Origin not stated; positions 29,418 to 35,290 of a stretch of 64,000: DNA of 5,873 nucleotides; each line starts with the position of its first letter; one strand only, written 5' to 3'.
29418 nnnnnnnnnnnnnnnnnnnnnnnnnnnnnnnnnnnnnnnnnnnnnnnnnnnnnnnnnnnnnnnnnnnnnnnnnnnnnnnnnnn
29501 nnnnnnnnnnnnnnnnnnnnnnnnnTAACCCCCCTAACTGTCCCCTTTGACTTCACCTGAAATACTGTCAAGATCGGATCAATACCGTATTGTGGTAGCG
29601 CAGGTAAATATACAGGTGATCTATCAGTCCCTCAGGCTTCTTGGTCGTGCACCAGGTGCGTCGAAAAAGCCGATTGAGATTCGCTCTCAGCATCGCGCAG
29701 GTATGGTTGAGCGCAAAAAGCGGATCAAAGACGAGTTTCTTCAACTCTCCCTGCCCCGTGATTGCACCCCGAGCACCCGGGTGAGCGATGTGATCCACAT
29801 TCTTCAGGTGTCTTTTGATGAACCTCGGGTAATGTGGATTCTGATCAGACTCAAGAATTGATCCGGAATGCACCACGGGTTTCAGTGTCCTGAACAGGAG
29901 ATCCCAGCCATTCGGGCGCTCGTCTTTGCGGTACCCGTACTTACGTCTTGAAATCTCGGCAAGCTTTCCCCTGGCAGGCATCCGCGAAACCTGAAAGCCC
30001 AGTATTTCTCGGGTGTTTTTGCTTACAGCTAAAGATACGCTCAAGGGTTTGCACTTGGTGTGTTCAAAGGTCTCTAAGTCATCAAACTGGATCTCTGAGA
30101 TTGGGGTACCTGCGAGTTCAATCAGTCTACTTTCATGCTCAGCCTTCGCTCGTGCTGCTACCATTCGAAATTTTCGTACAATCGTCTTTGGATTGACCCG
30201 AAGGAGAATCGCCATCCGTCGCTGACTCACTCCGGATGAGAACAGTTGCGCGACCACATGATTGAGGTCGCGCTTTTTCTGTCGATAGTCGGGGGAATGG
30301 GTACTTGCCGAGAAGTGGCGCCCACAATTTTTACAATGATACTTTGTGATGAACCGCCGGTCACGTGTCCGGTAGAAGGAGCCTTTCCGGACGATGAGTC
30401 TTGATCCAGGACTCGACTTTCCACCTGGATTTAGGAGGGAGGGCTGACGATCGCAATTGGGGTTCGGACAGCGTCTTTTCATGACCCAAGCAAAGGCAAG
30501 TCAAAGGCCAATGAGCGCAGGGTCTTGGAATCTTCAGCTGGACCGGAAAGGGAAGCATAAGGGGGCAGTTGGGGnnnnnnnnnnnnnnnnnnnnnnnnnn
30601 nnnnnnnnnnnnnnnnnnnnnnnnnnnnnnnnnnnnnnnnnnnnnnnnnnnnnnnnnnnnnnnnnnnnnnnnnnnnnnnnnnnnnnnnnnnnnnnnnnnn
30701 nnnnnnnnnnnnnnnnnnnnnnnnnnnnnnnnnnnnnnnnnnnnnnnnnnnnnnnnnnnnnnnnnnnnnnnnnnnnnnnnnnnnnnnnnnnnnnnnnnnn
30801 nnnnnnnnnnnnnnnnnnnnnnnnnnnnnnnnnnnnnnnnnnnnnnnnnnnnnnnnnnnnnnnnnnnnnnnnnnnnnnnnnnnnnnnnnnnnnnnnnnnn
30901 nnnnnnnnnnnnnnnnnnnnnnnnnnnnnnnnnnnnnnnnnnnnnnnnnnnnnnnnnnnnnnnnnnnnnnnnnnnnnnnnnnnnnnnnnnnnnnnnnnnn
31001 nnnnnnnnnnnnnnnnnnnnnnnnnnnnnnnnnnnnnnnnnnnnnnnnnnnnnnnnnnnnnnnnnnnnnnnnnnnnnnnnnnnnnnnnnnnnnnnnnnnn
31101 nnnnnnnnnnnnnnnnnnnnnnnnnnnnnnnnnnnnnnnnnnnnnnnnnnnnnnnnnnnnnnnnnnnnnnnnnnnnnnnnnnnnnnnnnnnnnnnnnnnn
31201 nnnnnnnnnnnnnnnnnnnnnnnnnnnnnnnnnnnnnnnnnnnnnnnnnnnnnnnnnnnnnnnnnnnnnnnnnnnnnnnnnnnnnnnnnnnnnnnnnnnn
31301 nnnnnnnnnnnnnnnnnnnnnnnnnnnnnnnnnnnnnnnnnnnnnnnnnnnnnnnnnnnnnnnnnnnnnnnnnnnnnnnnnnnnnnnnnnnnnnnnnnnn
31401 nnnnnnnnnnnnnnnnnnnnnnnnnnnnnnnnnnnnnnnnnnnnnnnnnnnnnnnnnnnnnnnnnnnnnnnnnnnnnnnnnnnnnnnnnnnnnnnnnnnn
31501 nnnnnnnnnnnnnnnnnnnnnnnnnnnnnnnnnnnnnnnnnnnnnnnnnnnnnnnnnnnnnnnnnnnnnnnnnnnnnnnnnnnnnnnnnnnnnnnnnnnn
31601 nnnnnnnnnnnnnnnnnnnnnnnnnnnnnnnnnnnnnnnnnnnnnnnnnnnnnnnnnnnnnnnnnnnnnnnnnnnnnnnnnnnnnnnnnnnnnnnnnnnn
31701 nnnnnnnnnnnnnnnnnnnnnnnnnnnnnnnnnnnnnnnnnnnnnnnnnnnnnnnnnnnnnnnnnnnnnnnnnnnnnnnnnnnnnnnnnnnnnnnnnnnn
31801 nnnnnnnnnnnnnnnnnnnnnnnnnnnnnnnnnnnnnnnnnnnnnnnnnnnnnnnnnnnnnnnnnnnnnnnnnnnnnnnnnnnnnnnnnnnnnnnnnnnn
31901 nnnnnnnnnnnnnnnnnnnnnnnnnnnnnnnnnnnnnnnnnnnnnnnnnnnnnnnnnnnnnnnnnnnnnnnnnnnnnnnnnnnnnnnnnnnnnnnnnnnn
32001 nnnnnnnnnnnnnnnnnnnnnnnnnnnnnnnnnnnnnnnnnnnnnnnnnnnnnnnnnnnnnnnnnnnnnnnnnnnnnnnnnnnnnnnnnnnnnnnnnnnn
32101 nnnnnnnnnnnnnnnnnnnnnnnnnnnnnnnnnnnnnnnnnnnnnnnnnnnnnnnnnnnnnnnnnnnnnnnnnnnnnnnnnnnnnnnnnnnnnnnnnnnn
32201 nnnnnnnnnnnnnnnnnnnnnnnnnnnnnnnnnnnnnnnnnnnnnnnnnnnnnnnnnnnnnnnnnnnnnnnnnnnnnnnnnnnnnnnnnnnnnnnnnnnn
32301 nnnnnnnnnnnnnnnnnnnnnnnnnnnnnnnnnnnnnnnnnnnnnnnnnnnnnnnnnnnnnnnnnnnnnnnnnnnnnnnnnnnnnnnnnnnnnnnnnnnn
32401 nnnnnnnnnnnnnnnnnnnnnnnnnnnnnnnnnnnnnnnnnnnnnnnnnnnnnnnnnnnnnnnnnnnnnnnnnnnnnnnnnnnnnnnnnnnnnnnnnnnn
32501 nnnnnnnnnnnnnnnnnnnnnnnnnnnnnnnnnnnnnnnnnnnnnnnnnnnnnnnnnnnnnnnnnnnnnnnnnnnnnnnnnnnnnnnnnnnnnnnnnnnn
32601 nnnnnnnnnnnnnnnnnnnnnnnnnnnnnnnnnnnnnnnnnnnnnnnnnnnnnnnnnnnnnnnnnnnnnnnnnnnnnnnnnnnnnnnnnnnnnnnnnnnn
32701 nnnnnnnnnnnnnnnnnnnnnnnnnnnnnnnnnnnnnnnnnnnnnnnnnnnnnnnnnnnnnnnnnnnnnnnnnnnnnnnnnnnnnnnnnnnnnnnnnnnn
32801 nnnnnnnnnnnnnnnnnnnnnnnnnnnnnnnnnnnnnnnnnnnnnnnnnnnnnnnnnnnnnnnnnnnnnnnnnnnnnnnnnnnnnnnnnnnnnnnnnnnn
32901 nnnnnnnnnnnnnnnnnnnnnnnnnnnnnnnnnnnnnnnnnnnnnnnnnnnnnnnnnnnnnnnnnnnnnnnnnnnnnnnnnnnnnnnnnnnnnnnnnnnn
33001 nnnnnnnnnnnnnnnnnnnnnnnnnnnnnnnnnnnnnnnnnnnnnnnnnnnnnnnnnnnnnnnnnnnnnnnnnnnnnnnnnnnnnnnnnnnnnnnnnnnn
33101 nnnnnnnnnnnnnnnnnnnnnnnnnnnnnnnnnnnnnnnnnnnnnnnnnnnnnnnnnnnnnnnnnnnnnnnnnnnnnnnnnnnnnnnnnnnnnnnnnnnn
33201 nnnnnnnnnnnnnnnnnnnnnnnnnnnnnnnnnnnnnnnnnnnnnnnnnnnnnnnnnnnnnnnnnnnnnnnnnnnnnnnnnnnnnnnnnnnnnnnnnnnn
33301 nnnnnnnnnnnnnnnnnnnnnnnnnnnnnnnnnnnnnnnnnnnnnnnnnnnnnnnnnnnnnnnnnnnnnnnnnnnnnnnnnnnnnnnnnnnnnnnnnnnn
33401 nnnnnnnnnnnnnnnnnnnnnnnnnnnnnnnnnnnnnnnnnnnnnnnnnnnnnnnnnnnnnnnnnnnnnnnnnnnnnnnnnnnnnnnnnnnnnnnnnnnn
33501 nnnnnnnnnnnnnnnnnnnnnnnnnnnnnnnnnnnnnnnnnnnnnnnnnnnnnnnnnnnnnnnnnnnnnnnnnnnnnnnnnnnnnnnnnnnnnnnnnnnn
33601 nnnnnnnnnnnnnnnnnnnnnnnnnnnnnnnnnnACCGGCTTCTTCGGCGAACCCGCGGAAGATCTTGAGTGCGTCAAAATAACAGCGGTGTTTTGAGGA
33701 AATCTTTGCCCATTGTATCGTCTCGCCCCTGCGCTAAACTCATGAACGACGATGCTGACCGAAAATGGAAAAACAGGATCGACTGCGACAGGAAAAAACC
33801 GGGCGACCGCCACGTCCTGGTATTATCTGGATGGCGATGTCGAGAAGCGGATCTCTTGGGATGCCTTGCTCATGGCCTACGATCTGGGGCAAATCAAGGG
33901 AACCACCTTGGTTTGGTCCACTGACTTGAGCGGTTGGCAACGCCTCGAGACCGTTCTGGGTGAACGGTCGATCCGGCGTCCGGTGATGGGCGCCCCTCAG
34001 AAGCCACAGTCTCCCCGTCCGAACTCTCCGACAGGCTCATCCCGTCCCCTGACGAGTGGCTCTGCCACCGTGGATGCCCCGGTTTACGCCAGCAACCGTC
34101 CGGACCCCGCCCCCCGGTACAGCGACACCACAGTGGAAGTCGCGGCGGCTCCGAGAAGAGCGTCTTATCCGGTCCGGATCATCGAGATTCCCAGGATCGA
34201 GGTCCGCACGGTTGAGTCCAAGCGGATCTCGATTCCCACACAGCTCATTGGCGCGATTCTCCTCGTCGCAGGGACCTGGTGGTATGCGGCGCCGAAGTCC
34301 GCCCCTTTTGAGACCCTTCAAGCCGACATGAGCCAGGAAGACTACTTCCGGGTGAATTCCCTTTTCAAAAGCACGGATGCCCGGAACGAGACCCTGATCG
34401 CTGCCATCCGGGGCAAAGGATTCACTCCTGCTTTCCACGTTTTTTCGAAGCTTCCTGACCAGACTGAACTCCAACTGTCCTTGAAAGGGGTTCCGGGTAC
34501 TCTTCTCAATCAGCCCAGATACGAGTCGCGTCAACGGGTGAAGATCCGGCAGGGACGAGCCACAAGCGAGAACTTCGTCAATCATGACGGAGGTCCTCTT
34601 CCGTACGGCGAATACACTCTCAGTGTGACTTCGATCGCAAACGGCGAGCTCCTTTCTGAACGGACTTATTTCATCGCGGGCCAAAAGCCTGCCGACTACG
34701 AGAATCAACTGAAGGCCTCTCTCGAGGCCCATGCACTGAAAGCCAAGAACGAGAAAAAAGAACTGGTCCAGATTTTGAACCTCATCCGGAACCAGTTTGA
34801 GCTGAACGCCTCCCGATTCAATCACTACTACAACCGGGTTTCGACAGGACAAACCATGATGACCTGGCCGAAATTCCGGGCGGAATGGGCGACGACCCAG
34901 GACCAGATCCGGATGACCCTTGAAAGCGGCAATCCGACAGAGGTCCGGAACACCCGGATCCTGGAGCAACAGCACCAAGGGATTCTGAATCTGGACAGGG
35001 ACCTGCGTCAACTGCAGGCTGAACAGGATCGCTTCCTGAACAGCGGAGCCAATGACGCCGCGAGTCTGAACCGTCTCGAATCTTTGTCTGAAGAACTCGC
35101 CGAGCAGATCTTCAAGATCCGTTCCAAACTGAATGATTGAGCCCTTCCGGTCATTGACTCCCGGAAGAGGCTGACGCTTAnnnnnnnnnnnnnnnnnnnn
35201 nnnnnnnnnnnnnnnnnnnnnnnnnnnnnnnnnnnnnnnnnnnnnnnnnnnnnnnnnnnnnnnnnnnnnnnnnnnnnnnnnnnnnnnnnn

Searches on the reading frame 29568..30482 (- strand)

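Call 50: search_protein_families(library=pfam, proteins=[window:29568-30482:-], max_evalue=0.0001)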
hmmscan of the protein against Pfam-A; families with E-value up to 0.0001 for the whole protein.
window:29568-30482:- (304 aa): 0 families

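Call 77: search_protein_families(library=ncbifam, proteins=[window:29568-30482:-], max_evalue=0.0001)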
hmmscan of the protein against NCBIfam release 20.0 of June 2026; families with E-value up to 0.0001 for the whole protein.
window:29568-30482:- (304 aa): 1 family
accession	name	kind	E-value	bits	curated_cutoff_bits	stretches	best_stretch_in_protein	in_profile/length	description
NF033558.1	transpos_IS1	equivalog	1.5e-10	41.4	100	1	46-167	20-134/199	IS1 family transposase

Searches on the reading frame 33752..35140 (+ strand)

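Call 3: search_protein_families(library=pfam, proteins=[window:33752-35140:+], max_evalue=0.1)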
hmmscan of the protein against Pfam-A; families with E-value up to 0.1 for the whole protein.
window:33752-35140:+ (462 aa): 2 families
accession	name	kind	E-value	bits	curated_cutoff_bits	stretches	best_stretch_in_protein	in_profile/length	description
PF14237.11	GYF_2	-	0.00029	21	25.8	1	23-68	1-47/50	GYF domain 2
PF20094.4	GWxTD_dom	-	0.023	14.9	26.9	1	324-402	44-119/172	GWxTD domain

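Call 4: search_protein_families(library=ncbifam, proteins=[window:33752-35140:+], max_evalue=0.1)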
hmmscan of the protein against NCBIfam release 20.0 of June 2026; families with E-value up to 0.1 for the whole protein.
window:33752-35140:+ (462 aa): 1 family
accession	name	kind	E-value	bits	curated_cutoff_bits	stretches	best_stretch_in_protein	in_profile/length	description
NF009453.0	PRK12813.1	equivalog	0.025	14.1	264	1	274-305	153-184/223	flagellar basal body rod modification protein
